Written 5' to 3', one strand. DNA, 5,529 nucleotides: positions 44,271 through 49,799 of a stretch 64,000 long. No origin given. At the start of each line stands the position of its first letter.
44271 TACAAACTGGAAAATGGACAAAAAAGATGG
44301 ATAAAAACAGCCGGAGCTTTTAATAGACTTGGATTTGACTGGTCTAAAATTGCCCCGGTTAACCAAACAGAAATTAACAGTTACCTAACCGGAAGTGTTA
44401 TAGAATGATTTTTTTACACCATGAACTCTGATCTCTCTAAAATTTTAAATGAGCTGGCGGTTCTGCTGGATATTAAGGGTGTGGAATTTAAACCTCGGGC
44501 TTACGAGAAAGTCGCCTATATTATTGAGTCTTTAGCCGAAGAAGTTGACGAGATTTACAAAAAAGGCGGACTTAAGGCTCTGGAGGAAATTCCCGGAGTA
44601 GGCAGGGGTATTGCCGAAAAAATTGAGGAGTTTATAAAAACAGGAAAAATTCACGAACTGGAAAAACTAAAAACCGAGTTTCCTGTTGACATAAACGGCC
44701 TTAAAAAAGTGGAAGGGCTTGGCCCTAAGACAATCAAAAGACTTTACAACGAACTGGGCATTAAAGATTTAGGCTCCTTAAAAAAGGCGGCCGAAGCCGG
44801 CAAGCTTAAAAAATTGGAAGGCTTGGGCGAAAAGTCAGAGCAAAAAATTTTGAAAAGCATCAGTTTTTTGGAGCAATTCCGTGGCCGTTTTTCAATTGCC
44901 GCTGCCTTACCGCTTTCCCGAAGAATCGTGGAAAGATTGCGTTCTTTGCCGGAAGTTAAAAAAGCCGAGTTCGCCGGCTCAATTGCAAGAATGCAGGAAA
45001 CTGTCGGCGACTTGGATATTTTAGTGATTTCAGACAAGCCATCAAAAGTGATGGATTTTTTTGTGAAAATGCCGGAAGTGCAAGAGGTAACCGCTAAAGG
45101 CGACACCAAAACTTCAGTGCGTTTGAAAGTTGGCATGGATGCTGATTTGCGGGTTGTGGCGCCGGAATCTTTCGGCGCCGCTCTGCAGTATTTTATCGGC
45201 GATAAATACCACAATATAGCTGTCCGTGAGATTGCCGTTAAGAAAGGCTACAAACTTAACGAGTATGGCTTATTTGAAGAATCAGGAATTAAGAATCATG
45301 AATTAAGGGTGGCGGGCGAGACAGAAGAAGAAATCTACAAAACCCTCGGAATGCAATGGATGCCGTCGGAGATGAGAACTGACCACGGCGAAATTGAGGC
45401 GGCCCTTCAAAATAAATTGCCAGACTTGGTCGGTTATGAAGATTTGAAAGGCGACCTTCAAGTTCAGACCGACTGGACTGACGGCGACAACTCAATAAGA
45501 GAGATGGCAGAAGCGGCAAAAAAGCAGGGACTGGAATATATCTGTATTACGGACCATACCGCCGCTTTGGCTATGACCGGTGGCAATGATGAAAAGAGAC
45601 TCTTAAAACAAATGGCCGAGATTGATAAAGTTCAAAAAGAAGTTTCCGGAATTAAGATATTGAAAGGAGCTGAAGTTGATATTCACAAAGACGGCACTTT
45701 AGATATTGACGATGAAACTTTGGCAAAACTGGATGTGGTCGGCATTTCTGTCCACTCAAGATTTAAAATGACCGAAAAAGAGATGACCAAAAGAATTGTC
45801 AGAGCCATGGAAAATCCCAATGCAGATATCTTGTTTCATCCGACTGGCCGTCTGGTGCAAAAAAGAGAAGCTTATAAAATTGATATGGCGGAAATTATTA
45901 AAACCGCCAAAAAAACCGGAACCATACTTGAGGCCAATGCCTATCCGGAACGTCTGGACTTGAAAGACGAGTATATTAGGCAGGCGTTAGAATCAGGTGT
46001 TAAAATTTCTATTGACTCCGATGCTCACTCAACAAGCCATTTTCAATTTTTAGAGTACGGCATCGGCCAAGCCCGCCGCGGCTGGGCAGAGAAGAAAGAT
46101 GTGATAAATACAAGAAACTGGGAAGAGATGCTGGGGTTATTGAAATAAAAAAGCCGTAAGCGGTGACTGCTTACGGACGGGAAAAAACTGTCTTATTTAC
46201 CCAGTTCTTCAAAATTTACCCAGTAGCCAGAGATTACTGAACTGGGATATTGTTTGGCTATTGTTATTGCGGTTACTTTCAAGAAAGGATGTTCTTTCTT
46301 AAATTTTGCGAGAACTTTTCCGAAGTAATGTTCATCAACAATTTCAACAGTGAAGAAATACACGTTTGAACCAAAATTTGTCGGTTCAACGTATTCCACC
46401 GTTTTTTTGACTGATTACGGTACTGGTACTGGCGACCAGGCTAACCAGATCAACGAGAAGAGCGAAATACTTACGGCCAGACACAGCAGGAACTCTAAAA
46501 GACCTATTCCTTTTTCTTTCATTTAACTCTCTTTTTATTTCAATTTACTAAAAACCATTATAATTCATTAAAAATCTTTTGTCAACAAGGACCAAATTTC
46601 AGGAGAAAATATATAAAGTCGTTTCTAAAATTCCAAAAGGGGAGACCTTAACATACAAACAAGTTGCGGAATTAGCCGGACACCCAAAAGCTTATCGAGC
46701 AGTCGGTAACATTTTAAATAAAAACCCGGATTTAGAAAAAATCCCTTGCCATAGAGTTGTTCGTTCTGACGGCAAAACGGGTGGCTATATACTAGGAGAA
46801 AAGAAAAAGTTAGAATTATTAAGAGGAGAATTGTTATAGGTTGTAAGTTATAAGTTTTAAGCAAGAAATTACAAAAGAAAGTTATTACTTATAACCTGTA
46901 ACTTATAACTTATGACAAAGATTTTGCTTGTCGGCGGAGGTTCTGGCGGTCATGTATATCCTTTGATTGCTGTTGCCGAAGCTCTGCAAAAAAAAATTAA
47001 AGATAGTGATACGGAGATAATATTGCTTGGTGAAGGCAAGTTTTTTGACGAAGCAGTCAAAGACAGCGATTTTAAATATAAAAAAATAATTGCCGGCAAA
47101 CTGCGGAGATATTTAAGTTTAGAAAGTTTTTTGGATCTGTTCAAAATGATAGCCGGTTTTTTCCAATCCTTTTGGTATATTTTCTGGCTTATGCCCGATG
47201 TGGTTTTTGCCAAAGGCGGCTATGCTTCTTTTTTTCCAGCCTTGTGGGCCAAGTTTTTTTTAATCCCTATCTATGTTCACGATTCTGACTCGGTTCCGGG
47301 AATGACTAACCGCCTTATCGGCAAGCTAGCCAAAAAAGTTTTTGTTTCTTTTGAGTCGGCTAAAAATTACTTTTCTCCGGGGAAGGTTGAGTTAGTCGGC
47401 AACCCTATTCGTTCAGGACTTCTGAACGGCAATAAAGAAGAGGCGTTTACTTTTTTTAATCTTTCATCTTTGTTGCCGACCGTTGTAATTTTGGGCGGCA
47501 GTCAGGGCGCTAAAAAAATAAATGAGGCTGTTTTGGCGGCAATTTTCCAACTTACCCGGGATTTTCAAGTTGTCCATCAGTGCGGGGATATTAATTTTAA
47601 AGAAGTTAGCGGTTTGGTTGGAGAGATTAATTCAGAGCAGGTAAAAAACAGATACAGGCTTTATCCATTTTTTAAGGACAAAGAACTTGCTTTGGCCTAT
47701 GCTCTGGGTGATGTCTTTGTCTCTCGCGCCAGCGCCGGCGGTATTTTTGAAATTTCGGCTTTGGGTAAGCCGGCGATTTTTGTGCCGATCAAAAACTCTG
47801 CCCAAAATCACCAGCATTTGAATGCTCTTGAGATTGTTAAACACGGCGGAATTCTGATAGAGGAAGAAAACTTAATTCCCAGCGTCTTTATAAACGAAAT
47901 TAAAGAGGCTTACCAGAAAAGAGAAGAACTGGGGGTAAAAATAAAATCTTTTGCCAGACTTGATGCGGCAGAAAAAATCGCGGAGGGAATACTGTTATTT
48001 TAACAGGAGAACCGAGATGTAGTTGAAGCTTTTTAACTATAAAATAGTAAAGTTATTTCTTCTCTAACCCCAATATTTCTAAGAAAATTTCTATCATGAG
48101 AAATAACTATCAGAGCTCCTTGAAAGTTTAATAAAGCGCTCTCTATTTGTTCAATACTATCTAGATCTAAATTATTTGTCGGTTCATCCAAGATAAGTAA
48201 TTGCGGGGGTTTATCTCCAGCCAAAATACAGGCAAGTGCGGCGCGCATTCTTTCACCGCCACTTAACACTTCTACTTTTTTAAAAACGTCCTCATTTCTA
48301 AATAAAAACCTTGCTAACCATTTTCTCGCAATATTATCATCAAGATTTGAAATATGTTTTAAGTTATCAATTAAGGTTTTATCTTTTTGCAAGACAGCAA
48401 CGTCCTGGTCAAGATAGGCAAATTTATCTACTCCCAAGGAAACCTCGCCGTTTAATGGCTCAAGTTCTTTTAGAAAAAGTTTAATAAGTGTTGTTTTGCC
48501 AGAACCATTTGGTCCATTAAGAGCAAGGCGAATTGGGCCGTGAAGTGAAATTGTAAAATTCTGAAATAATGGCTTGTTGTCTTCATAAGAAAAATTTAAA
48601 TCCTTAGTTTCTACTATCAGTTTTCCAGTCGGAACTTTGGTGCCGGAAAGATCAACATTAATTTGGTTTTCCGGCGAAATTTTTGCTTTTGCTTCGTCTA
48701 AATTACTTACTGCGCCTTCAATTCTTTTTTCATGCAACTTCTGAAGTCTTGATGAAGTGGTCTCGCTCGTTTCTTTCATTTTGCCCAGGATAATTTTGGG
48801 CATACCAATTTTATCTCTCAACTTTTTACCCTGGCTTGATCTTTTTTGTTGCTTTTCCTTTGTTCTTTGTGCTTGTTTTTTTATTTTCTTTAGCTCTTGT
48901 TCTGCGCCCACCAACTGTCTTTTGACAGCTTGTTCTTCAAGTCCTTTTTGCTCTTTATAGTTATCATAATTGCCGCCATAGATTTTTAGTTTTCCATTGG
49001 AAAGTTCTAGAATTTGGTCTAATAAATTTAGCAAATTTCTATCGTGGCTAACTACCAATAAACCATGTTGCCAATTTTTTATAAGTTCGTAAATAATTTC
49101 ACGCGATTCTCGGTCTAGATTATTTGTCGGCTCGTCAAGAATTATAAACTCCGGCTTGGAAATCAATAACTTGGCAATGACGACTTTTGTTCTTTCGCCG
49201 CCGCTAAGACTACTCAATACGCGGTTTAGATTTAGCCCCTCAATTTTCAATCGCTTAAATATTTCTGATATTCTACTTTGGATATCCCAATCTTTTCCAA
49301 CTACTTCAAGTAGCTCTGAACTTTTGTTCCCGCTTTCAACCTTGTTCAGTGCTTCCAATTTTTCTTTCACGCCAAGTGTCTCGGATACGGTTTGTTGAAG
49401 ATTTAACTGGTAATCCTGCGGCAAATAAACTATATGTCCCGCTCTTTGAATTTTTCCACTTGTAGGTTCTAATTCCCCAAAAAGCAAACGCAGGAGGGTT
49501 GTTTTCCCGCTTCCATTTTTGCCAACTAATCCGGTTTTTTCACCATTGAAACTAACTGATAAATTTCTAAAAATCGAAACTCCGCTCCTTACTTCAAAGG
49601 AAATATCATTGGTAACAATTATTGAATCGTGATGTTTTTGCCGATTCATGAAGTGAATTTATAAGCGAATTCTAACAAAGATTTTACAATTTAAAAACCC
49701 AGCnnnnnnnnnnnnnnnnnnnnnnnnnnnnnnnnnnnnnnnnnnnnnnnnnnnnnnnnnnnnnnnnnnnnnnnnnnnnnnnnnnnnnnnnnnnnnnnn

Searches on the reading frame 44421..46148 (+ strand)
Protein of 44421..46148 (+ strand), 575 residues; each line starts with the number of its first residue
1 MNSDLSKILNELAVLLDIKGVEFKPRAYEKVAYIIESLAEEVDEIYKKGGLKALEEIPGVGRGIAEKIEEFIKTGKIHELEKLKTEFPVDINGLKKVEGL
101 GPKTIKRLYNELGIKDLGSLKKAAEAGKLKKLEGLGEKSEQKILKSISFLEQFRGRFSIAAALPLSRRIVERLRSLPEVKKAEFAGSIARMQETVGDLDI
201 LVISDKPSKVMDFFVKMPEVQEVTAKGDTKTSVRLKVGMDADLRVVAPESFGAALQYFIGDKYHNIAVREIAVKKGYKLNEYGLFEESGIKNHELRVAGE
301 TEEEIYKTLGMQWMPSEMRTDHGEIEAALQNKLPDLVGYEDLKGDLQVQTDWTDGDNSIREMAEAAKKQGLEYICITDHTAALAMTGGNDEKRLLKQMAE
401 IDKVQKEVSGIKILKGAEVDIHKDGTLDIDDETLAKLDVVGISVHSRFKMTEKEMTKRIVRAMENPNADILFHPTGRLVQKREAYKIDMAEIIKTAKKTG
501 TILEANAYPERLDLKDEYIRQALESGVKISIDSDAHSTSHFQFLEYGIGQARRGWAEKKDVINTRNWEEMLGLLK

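Call 32: search_protein_families(library=pfam, proteins=[window:44421-46148:+], max_evalue=0.0001)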
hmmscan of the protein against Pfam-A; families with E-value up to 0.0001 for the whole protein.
window:44421-46148:+ (575 aa): 6 families
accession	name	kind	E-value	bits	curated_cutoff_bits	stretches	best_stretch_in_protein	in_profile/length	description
PF14791.11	DNA_pol_B_thumb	-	2.1e-20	72.8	25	1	254-319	1-62/63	DNA polymerase beta thumb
PF14716.13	HHH_8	-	4.2e-16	59.5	30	1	2-76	3-72/73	Helix-hairpin-helix domain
PF02811.25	PHP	-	3.3e-10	41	26.4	1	345-465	1-71/164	PHP domain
PF14520.12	HHH_5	-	5.4e-10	40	27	1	94-146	4-54/57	Helix-hairpin-helix domain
PF00633.29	HHH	-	2.9e-06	27.3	24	0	83-107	2-26/30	Helix-hairpin-helix motif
PF12836.13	HHH_3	-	6.3e-05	23.4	27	0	90-108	42-60/65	Helix-hairpin-helix motif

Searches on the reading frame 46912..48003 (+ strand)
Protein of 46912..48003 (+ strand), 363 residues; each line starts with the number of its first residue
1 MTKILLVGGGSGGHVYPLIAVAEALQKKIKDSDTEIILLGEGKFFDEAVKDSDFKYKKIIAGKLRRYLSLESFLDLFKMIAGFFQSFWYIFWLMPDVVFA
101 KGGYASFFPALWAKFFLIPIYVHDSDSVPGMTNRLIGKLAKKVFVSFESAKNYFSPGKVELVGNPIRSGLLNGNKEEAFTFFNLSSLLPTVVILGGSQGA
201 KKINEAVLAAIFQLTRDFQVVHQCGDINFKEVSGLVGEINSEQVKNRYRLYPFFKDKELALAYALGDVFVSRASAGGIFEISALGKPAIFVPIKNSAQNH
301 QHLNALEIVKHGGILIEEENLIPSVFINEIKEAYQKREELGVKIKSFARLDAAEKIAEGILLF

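Call 32: search_protein_families(library=pfam, proteins=[window:46912-48003:+], max_evalue=0.0001)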
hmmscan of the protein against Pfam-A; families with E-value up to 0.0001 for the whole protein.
window:46912-48003:+ (363 aa): 2 families
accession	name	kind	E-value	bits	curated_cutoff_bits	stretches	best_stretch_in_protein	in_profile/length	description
PF04101.22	Glyco_tran_28_C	-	4.9e-31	108.4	22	1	190-346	1-153/166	Glycosyltransferase family 28 C-terminal domain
PF03033.26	Glyco_transf_28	-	1.3e-25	90.6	26.2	1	4-144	1-138/139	Glycosyltransferase family 28 N-terminal domain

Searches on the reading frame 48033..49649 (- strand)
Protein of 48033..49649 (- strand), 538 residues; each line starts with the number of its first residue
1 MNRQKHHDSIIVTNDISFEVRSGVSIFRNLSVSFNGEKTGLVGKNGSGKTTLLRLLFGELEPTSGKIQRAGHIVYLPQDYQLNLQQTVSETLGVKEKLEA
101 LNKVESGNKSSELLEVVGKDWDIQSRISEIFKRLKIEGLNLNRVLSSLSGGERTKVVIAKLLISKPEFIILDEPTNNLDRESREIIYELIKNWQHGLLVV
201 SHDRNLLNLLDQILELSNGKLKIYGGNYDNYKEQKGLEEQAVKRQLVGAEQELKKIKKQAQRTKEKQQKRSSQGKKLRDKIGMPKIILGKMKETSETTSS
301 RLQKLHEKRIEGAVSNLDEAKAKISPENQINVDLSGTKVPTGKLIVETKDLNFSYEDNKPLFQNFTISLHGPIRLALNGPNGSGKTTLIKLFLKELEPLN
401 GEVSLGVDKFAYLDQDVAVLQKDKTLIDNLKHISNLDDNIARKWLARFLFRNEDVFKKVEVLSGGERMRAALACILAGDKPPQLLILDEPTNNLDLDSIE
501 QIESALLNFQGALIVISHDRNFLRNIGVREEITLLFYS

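Call 33: search_protein_families(library=pfam, proteins=[window:48033-49649:-], max_evalue=0.0001)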
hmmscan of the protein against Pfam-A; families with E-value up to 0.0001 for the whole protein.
window:48033-49649:- (538 aa): 16 families
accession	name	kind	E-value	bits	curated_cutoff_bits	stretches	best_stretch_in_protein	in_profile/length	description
PF00005.33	ABC_tran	-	6.6e-50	169.7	25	2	31-176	5-137/137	ABC transporter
PF13304.12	AAA_21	-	3.4e-19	70.5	27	0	39-72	2-41/304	AAA domain, putative AbiEii toxin, Type IV TA system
PF02463.25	SMC_N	-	1.2e-18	67.8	40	1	28-217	16-212/220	RecF/RecN/SMC N terminal domain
PF13401.12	AAA_22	-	1.2e-08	35.7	27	0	376-509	9-110/130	AAA domain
PF13555.12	AAA_29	-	1.5e-07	31.5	27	0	31-53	16-39/61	P-loop containing region of AAA domain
PF13191.12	AAA_16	-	2e-07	32.1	32.6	0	41-192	29-158/167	AAA ATPase domain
PF13558.12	SbcC_Walker_B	-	4.6e-07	30.4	27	0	457-502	28-84/90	SbcC/RAD50-like, Walker B motif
PF12848.13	ABC_tran_Xtn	-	1.6e-06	28.5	25.9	1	214-275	1-64/85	ABC transporter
PF13175.12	AAA_15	-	1.9e-06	28.2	32.1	0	27-339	14-296/374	AAA ATPase domain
PF13173.12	AAA_14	-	6.5e-06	26.6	27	0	375-422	5-44/129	AAA domain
PF00931.28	NB-ARC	-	1.9e-05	24.5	23.5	0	39-105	21-88/248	NB-ARC domain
PF00004.35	AAA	-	2.6e-05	25.1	21.2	0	377-397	3-23/131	ATPase family associated with various cellular activities (AAA)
PF05729.18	NACHT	-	4.9e-05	23.7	26.7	0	41-58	5-22/167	NACHT domain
PF07693.20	KAP_NTPase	-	5.4e-05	23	20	0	370-428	18-77/293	KAP family P-loop domain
PF03205.20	MobB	-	6.5e-05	23.3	26.6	0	40-66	3-29/133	Molybdopterin guanine dinucleotide synthesis protein B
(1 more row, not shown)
